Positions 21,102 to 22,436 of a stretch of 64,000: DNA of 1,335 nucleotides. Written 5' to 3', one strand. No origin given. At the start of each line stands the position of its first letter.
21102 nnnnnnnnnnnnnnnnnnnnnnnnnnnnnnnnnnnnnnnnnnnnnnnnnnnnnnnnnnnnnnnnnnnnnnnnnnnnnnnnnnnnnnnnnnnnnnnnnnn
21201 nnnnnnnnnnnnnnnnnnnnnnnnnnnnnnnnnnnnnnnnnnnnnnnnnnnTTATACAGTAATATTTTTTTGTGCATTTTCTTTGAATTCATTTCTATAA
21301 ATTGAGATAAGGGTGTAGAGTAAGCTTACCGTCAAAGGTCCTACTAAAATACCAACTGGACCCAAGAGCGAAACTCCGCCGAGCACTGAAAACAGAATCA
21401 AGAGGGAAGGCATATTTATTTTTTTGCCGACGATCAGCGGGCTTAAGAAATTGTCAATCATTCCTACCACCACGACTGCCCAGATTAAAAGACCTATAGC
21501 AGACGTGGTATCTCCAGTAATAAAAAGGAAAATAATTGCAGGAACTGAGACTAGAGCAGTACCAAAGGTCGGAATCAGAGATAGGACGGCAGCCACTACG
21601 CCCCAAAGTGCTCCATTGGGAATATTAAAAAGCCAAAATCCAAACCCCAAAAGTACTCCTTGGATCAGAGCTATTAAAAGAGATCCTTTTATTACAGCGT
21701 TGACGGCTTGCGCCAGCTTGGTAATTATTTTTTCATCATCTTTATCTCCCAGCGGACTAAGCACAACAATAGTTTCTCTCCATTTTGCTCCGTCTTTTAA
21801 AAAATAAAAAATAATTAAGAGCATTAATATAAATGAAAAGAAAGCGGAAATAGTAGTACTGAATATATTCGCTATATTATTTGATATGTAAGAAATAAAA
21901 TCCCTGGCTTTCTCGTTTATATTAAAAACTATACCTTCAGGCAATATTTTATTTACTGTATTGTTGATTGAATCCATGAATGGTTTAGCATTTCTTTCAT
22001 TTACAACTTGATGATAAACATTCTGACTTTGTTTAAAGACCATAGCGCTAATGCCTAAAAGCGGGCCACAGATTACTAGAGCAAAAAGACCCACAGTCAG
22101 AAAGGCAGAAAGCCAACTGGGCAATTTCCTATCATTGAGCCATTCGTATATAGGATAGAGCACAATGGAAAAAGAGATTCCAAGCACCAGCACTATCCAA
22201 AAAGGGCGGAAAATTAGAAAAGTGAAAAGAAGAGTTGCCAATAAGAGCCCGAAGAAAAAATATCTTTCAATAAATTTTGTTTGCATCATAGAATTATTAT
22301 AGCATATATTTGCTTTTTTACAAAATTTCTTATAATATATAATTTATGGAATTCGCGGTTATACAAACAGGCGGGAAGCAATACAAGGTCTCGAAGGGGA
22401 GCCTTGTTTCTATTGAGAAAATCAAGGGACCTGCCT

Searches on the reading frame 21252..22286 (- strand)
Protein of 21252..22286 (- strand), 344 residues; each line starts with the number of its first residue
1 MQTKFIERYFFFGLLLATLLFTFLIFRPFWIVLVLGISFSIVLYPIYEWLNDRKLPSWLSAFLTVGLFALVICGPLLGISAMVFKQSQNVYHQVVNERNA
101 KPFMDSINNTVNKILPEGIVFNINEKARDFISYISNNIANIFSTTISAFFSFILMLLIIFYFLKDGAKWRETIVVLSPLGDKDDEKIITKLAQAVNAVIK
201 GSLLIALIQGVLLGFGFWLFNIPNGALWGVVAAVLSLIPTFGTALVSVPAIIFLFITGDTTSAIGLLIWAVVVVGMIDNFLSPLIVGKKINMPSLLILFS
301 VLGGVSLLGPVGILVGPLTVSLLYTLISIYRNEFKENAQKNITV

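Call 39: search_protein_families(library=pfam, proteins=[window:21252-22286:-], max_evalue=0.001)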
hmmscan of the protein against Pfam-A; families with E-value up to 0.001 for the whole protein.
window:21252-22286:- (344 aa): 1 family
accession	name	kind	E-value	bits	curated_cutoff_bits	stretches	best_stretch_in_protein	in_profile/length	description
PF01594.21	AI-2E_transport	-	2.1e-58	198.5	34.3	1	13-330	4-326/327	AI-2E family transporter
